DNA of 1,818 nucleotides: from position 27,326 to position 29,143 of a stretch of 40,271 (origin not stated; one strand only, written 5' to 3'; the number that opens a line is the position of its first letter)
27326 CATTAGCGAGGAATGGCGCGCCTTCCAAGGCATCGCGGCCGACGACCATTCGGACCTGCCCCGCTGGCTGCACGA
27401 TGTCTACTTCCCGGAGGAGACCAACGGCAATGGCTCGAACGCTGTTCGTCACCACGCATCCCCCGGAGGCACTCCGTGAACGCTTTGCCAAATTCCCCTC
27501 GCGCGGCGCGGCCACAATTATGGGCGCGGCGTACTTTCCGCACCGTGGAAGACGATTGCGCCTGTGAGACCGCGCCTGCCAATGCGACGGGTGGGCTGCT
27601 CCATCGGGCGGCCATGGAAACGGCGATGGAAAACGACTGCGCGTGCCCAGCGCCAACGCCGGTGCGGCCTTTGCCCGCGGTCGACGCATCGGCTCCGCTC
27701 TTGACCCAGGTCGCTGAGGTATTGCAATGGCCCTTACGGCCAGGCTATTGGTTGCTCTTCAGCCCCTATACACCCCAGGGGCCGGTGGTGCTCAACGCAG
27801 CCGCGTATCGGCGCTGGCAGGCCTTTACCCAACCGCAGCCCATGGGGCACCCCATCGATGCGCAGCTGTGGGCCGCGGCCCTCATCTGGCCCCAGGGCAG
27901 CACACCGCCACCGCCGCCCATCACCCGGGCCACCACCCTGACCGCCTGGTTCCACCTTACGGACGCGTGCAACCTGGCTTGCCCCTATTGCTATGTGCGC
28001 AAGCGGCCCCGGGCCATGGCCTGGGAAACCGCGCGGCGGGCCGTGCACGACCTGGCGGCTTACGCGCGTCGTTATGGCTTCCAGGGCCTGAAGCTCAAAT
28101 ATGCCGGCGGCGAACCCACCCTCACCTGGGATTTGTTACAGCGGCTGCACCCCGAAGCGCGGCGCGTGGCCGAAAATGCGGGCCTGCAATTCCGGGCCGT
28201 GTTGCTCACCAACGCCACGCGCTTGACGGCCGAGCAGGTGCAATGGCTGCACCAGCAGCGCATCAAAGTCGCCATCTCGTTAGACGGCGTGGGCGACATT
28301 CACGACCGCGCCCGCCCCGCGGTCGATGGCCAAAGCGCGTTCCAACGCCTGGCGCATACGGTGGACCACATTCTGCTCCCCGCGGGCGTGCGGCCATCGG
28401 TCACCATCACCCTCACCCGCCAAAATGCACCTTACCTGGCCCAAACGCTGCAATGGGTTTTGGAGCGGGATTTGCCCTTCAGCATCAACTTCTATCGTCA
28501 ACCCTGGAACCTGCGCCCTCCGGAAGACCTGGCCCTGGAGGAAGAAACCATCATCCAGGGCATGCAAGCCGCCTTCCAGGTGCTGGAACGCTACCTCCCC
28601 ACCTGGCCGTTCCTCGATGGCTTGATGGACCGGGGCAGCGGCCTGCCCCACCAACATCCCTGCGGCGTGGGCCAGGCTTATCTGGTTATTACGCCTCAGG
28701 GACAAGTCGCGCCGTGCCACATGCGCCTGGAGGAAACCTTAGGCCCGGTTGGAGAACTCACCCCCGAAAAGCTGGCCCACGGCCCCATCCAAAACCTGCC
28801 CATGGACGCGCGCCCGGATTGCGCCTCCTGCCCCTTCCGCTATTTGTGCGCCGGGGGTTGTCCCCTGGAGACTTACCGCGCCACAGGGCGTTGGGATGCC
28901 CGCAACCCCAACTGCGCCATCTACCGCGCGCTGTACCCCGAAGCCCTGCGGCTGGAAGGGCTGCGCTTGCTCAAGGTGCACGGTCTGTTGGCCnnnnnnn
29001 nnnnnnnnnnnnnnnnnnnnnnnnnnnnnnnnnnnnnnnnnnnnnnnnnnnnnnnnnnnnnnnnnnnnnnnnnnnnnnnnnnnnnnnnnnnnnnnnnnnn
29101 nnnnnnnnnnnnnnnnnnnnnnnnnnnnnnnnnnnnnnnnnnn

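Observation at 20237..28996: Four-gene translationally coupled cassette: membrane sensor with dead-looking P-loop, minimal NACHT-like NTPase, giant STAND-TPR protein and a radical SAM/SPASM enzyme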

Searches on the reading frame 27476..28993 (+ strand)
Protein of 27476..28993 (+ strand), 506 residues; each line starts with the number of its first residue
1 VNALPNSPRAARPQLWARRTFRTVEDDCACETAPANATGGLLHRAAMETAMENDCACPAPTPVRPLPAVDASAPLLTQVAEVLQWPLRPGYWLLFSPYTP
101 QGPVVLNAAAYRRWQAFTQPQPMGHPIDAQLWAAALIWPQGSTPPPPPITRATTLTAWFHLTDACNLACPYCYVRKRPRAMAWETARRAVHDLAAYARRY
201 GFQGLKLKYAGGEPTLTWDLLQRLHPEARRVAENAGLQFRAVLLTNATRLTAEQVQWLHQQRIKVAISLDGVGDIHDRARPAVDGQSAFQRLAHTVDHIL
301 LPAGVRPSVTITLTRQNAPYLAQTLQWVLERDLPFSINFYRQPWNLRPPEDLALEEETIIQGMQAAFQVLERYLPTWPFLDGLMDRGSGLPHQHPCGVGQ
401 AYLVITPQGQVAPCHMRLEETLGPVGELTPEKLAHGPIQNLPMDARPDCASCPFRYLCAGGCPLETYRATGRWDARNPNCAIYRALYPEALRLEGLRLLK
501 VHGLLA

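Call 8: search_protein_families(library=pfam, proteins=[window:27476-28993:+], max_evalue=1)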
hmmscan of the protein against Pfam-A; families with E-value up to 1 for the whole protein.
window:27476-28993:+ (506 aa): 3 families
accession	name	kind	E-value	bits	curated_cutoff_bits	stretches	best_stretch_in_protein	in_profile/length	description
PF04055.27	Radical_SAM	-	5e-11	43.5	29.5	1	161-279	3-120/166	Radical SAM superfamily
PF13186.11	SPASM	-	0.0052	17.5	21.5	1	396-452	1-66/67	Iron-sulfur cluster-binding domain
PF13353.11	Fer4_12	-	0.016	15.9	22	1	161-233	11-82/137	4Fe-4S single cluster domain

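Call 9: search_protein_families(library=ncbifam, proteins=[window:27476-28993:+], max_evalue=1)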
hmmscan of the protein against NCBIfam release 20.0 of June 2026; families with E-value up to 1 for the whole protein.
window:27476-28993:+ (506 aa): 70 families (the best 25 are shown)
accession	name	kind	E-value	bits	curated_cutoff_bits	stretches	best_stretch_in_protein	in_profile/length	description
NF047865.1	rSAM_PapB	equivalog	1.3e-40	139.6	340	1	160-472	8-326/330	PapB family radical SAM/SPASM ranthipeptide maturase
TIGR04064.1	rSAM_nif11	equivalog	1.2e-37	129.8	518.7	2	155-300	78-225/459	nif11-like peptide radical SAM maturase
TIGR03906.1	quino_hemo_SAM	equivalog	4.5e-34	117.9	453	1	145-471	81-423/467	quinohemoprotein amine dehydrogenase maturation protein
TIGR03974.1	rSAM_six_Cys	equivalog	1.5e-29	103.2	425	1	159-473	101-427/451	thioether cross-link-forming SCIFF peptide maturase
NF041298.1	rSAM_mat_DynA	equivalog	7e-28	97.6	450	1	162-487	8-346/356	dynobactin maturation radical SAM/SPASM protein DynA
TIGR04280.1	geopep_mat_rSAM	hypoth_equivalog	1.1e-27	97.1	400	2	153-298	82-229/428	geopeptide radical SAM maturase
TIGR03978.1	rSAM_paired_1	equivalog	2.7e-26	92.4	370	2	159-318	87-247/466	His-Xaa-Ser system radical SAM maturase HxsB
TIGR04163.1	rSAM_cobopep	equivalog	1.9e-24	86.2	375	2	156-335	65-242/428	peptide-modifying radical SAM enzyme CbpB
NF040492.1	not_ScfB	exception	2.6e-24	85.9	855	1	161-471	101-424/450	ScfB-related radical SAM/SPASM orphan maturase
TIGR03942.1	sulfatase_rSAM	equivalog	2.1e-21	76.4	349.45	2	163-320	9-168/363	anaerobic sulfatase maturase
NF041707.1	rSAM_YhhB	equivalog_domain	2.4e-20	72.8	445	1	160-299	7-152/369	cyclophane-forming radical SAM/SPASM peptide maturase YhhB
TIGR04463.1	rSAM_vs_C_rich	equivalog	3.2e-20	72.3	525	1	162-465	89-397/438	TIGR04463 family radical SAM/SPASM RiPP maturase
TIGR04068.1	rSAM_ocin_clost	equivalog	2.5e-19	69.5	500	1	160-298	89-231/462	Cys-rich peptide radical SAM maturase CcpM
TIGR04269.1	SAM_SPASM_FxsB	subfamily_domain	2.9e-18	66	370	1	163-299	10-154/363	FxsB family cyclophane-forming radical SAM/SPASM peptide maturase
NF045574.1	sacti_mat_StsB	exception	9e-18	64.4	625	1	149-465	90-398/466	StsB family radical SAM/SPASM domain sactipeptide maturase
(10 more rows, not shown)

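Call 10: search_protein_families(library=padloc, proteins=[window:27476-28993:+], max_evalue=1)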
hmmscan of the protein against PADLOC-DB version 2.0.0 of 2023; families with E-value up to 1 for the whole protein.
window:27476-28993:+ (506 aa): 3 families
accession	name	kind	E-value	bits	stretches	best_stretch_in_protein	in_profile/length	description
PDLC02903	pVip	-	3.5e-15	54.2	1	159-284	4-115/257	Viperins not associated with kinases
PDLC02904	pVip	-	1.6e-13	48.8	1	157-273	5-111/262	Viperins associated with kinases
PDLC02905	pVip-kinase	-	0.01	13.1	1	158-272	185-294/474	Viperin-kinase fusion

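Call 37: find_related_loci(query=A1, collection=genome_contigs, flank=10000)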
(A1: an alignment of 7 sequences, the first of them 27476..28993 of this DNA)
Query A1 (506 aa) in genome_contigs; peptide patterns used: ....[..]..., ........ (x = any residue, [..] = any of these).
443 stretches matched a pattern; 398 encode a relative of the query (tblastn E <= 1e-3); the best 80 are kept; 79 distinct loci.
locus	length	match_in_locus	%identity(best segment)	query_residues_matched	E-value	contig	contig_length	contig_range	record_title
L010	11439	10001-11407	60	13-505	0e+0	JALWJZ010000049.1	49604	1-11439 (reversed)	MAG: Anaerolineales bacterium isolate M17_metabat1_scaf2bin.129 M17_NODE_294_length_49604_cov_5.060594, whole genome sho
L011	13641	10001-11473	49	8-505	1e-149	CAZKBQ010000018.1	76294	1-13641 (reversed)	MAG TPA_asm: uncultured Anaerolineae bacterium isolate SRP290908_co1_178 genome assembly, contig: NODE_310_length_76294_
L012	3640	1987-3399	49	24-505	4e-148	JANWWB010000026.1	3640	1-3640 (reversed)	MAG: Anaerolineales bacterium isolate SKYG130 k141_740327, whole genome shotgun sequence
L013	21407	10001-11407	46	25-505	7e-141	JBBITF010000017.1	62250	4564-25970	MAG: Chloroflexota bacterium isolate STS170223_bin_390 NODE_641_length_62250_cov_11.577281, whole genome shotgun sequenc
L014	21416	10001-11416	48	26-505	7e-140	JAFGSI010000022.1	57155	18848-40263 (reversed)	MAG: Anaerolineales bacterium isolate Zod_Metabat.883 k87_2033013, whole genome shotgun sequence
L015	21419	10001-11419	45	24-505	5e-138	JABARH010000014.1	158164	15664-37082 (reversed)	MAG: Anaerolineales bacterium isolate Bin_53R c_000000000472, whole genome shotgun sequence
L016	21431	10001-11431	48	25-505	6e-138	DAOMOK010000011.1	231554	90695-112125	MAG TPA_asm: Chloroflexota bacterium isolate AMR_MDS_5888 NODE_25_length_231554_cov_24.912972, whole genome shotgun sequ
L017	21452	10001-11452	46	20-506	1e-137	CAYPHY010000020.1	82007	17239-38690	MAG TPA_asm: uncultured Ardenticatenaceae bacterium isolate binchicken_co59_761 genome assembly, contig: NODE_278_length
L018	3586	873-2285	48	23-503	2e-142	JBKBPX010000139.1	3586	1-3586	MAG: Anaerolineales bacterium isolate 21I_052.bin.48 NODE_140_length_3586_cov_5.133371, whole genome shotgun sequence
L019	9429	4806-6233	46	8-495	3e-137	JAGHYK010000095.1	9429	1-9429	MAG: Chloroflexota bacterium isolate 630D.37 NODE_2100_length_9429_cov_207.024963, whole genome shotgun sequence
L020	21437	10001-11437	47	21-505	6e-137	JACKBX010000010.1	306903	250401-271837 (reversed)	MAG: Ardenticatenaceae bacterium isolate HK-STAS-CHLO-32 HK-STAS-CHLO-32_10, whole genome shotgun sequence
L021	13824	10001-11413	48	25-502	8e-136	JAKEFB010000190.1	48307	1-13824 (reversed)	MAG: Chloroflexota bacterium isolate PMV_2.24 PMV_2.24.k101_1863070, whole genome shotgun sequence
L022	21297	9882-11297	48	25-503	3e-135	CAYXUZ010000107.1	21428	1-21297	MAG TPA_asm: uncultured Ardenticatenaceae bacterium isolate binchicken_co179_187 genome assembly, contig: NODE_5260_leng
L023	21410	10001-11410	48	25-501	8e-135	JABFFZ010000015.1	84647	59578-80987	MAG: Chloroflexota bacterium isolate CFX8 c_000000000015, whole genome shotgun sequence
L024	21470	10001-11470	46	4-505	7e-135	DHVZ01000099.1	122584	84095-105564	MAG TPA_asm: Anaerolineales bacterium UBA5195 UBA5195_contig_1547, whole genome shotgun sequence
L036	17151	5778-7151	43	47-503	5e-131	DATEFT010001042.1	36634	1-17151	MAG TPA_asm: Blastocatellia bacterium isolate SMAG_U8766 k141_775813, whole genome shotgun sequence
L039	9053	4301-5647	44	54-504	7e-130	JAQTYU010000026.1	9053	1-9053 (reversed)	MAG: Thiotrichaceae bacterium isolate STC_44 NODE_18997_length_9053_cov_189.067667_Sandtown_C, whole genome shotgun sequ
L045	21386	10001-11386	46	52-503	1e-123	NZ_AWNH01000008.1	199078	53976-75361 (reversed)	Leptolyngbya sp. Heron Island J 105, whole genome shotgun sequence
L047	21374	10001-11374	46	54-503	2e-124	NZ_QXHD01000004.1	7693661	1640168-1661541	Adonisia turfae CCMR0081 Scaffold_3b, whole genome shotgun sequence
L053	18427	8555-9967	44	46-506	2e-122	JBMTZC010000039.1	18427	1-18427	MAG: Prochlorotrichaceae cyanobacterium isolate LKB_V6_S18_50percent_par_metabat.74 NODE_1285_length_18427_cov_6.567167,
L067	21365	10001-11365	42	54-503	2e-106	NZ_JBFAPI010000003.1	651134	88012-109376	Asanoa sp. NPDC049573 NPDC049573_104_H8.ctg-0003, whole genome shotgun sequence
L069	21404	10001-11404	42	53-500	8e-106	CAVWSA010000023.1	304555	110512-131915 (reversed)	MAG: uncultured Actinomycetes bacterium isolate MFD05377.bin.2.17 genome assembly, contig: contig_31199, whole genome sh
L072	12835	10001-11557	38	4-500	4e-105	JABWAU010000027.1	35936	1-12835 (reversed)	MAG: Anaerolineales bacterium isolate MAG_12 scaffold_1019, whole genome shotgun sequence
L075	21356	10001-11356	42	54-500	3e-104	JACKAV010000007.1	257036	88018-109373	MAG: Anaerolineales bacterium isolate HK-STAS-CHLO-4 HK-STAS-CHLO-4_7, whole genome shotgun sequence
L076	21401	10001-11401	40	54-500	3e-104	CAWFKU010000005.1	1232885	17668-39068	MAG: uncultured Actinomycetota bacterium isolate MFD06435.bin.1.213 genome assembly, contig: contig_34855, whole genome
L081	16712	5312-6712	38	51-504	8e-103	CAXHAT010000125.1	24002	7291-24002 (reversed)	MAG TPA_asm: uncultured Deferribacteres bacterium isolate SRR12479933_maxbin2_2 genome assembly, contig: ERZ4874384.141,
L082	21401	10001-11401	40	53-500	2e-102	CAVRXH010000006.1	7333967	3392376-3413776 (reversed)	MAG: uncultured Actinomycetota bacterium isolate MFD06092.bin.2.176 genome assembly, contig: contig_8694, whole genome s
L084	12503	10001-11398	41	54-500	3e-102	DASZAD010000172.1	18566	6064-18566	MAG TPA_asm: Streptosporangiaceae bacterium isolate SMAG_U6379 k141_713143, whole genome shotgun sequence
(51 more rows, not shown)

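Call 44: search_protein_families(library=pfam, proteins=[L047:9175-9855:+, L047:7930-8892:-, L047:6926-7885:-, L047:4249-6624:-, L047:11509-12339:-, L047:13179-16166:+, L045:9499-9867:+, L045:7322-9373:+, L045:4507-7236:+, L045:11996-13666:+], max_evalue=0.01)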
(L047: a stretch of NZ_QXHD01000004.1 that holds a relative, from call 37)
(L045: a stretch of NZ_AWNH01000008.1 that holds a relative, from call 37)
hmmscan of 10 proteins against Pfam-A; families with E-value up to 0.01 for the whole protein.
L047:9175-9855:+ (227 aa): 1 family
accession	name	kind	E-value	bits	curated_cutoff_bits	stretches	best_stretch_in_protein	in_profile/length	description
PF00353.25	HemolysinCabind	-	9.6e-50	166.5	23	6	99-134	1-36/36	RTX calcium-binding nonapeptide repeat (4 copies)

L047:7930-8892:- (320 aa): 0 families

L047:6926-7885:- (319 aa): 1 family
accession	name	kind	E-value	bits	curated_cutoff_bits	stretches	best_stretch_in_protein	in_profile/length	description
PF08852.17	DUF1822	-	1.4e-60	205.8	25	1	19-318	1-370/370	Protein of unknown function (DUF1822)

L047:4249-6624:- (791 aa): 2 families
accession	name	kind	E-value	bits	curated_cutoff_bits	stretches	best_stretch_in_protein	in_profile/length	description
PF05226.16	CHASE2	-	6.1e-49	167.3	26.3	1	390-711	2-256/257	CHASE2 domain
PF12770.12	CHAT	-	2.1e-16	60.6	24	1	107-332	13-272/289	CHAT domain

L047:11509-12339:- (276 aa): 1 family
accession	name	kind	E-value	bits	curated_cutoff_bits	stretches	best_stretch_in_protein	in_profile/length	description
PF02557.22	VanY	-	2.2e-44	150.9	25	1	137-265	3-131/132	D-alanyl-D-alanine carboxypeptidase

L047:13179-16166:+ (996 aa): 4 families
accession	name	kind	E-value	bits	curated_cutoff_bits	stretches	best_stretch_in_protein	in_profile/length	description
PF02347.22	GDC-P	-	2e-193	643.6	26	2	55-481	1-429/429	Glycine cleavage system P-protein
PF21478.3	GcvP2_C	-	8.5e-59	197.2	27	1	817-938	1-122/122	Glycine dehydrogenase, C-terminal domain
PF01212.27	Beta_elim_lyase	-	5.4e-06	26.4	27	1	585-751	34-206/288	Beta-eliminating lyase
PF00266.25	Aminotran_5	-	7.4e-05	22.3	21.5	1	617-751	76-207/371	Aminotransferase class-V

L045:9499-9867:+ (123 aa): 1 family
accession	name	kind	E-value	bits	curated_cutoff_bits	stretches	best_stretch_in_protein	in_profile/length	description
PF19493.4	Trypco1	-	2.3e-15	57.4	24.6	1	11-101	6-97/98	Trypsin-co-occurring domain 1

L045:7322-9373:+ (684 aa): 4 families
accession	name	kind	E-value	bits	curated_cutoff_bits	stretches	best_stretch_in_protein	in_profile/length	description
PF13365.12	Trypsin_2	-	1.2e-07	33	27.6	1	488-655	1-144/144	Trypsin-like peptidase domain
PF13401.12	AAA_22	-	0.00011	23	27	1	33-135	7-109/130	AAA domain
PF13191.12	AAA_16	-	0.0057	17.6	32.6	0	21-129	14-151/167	AAA ATPase domain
PF13604.12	AAA_30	-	0.0086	16.3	27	0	18-90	5-63/191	AAA domain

L045:4507-7236:+ (910 aa): 18 families
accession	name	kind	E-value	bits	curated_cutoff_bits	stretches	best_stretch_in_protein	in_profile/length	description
PF13424.12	TPR_12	-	5e-29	100.8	30.1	4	696-751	18-77/77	Tetratricopeptide repeat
PF07719.23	TPR_2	-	1.1e-20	72.4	27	2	546-572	3-29/34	Tetratricopeptide repeat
PF00515.34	TPR_1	-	2.5e-20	71.8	27.8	2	719-750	1-32/34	Tetratricopeptide repeat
PF13374.12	TPR_10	-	3.5e-12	46.3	27.5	0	546-577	4-35/42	Tetratricopeptide repeat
PF13181.12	TPR_8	-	4e-09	36.4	25.7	1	719-751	1-33/34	Tetratricopeptide repeat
PF13176.12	TPR_7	-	2.6e-08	33.7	27.9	1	546-573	1-28/36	Tetratricopeptide repeat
PF13428.12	TPR_14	-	6.7e-08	32.9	23.5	0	459-487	5-33/44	Tetratricopeptide repeat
PF13432.12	TPR_16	-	2.4e-07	31.5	32.7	0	719-745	31-57/65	Tetratricopeptide repeat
PF17874.7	TPR_MalT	-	6.3e-07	29.4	45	1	704-814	107-217/336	MalT-like TPR region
PF13191.12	AAA_16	-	1.9e-06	28.9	32.6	1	16-185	2-164/167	AAA ATPase domain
PF24883.2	NPHP3_N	-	6e-05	23.7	24.8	1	27-175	7-150/164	Nephrocystin 3, N-terminal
PF13431.12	TPR_17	-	9.1e-05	22.9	24.4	0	719-739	13-33/34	Tetratricopeptide repeat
PF14559.12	TPR_19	-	9.6e-05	23.1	25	0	729-781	1-47/68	Tetratricopeptide repeat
PF13174.12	TPR_6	-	0.00028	21.8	26.3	0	550-569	6-25/33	Tetratricopeptide repeat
PF01637.24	ATPase_2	-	0.00082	19.7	33.2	1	16-129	1-107/225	ATPase domain predominantly from Archaea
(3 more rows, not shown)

L045:11996-13666:+ (557 aa): 2 families
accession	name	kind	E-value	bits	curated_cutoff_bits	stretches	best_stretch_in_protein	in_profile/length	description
PF00916.26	Sulfate_transp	-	1e-93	314.6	23.2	1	18-385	1-380/380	Sulfate permease family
PF01740.26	STAS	-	7.3e-19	67.9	22.6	1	439-546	4-106/106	STAS domain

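Call 46: find_homologous_proteins(query=window:27476-28993:+, max_evalue=1e-30)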
Query window:27476-28993:+ (506 aa): 1482 proteins with E <= 1e-30 among 8000 candidates; the best 120 are listed.
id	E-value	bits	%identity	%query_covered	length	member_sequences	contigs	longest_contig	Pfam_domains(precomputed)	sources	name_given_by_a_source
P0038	0.0e+0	1113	94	100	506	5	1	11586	PF04055.28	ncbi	-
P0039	5.1e-240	816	69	100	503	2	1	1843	PF04055.28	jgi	-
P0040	3.0e-189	648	59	99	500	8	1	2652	PF04055.28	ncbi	-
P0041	1.3e-188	646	61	98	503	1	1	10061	PF13186.12,PF04055.28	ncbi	-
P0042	8.8e-180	617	60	90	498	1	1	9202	PF04055.28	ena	-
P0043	1.5e-155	537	55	90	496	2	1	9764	PF04055.28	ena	-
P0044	1.8e-147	510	50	92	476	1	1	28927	PF04055.28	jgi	jgi:uncharacterized protein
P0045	4.0e-147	509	49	98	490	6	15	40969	PF04055.28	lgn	-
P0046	4.2e-146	506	49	95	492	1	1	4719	PF04055.28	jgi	jgi:uncharacterized protein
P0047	1.2e-143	498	48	98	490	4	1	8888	PF04055.28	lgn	-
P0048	1.5e-143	498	49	95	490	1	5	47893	PF04055.28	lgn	-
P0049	4.4e-142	493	49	95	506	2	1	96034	PF04055.28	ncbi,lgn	ncbi:MAG: hypothetical protein Fur0022_18040 [Anaerolineales bacterium]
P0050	8.4e-142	492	49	95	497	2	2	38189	PF04055.28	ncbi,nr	ncbi:MAG: radical SAM protein [Anaerolineales bacterium]|nr:radical SAM protein [Anaerolineales bact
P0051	1.3e-141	491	49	95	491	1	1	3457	PF04055.28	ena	-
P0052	2.7e-141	490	48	94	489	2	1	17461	PF04055.28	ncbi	-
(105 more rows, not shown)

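Call 47: search_solved_structures(query=window:27476-28993:+, max_evalue=0.001)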
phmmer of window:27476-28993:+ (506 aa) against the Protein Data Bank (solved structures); distinct sequences matched with E-value up to 0.001: 6.
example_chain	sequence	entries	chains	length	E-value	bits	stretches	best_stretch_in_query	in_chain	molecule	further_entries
5wgg_A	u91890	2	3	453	1.7e-23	86.4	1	157-468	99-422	Radical SAM domain protein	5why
4k37_A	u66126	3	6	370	2.7e-09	39.6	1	163-463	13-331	Anaerobic sulfatase-maturating enzyme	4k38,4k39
4k36_A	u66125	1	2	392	3.3e-09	39.3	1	163-463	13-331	Anaerobic sulfatase-maturating enzyme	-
9gm3_A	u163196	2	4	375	9.1e-05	24.7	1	160-301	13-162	ChlB radical SAM domain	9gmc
6efn_A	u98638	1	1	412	0.00025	23.2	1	154-324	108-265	Sporulation killing factor maturation protein SkfB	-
7tol_A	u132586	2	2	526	0.00027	23.1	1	149-250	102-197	glycerol dibiphytanyl glycerol tetraether - macrocyclic archaeol synthase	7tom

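Call 64: predict_structure(alignment_id=A2)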
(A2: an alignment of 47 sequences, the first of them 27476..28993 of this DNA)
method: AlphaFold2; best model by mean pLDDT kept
length: 506 residues; sequences in the alignment: 47
mean_pLDDT: 84.8   pTM: 0.86
mean pLDDT of the five models: 84.8, 83.7, 83.6, 82.6, 82.3
residues with pLDDT >= 90: 300; 70-90: 133; 50-70: 35; < 50: 38
segments of 3 or more residues with pLDDT < 50: 1-3, 21-53
pLDDT, mean of each block of 10 residues (from residue 1): 58 84 28 24 31 53 52 85 93 91 93 97 93 93 80 90 84 79 98 97 95 82 98 97 93 97 94 95 94 98 95 94 98 91 80 93 98 90 78 84 94 89 94 90 87 76 86 89 91 94 87
secondary structure, 60 per line:
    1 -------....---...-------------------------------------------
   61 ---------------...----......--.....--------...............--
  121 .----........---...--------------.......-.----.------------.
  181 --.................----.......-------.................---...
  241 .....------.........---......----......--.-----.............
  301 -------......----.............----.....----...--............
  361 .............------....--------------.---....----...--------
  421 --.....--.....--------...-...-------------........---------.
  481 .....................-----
elements in order: H8-11 E15-17 E76-78 E83-88 E91-95 E104-107 H108-118 H126-133 E137-139 E154-160 H183-199 E204-210 H218-234 E238-245 H252-260 E264-269 H274-279 H288-300 E308-313 H318-330 E335-339 H349-373 H380-383 E402-405 E410-412 H430-434 H463-470 H480-501
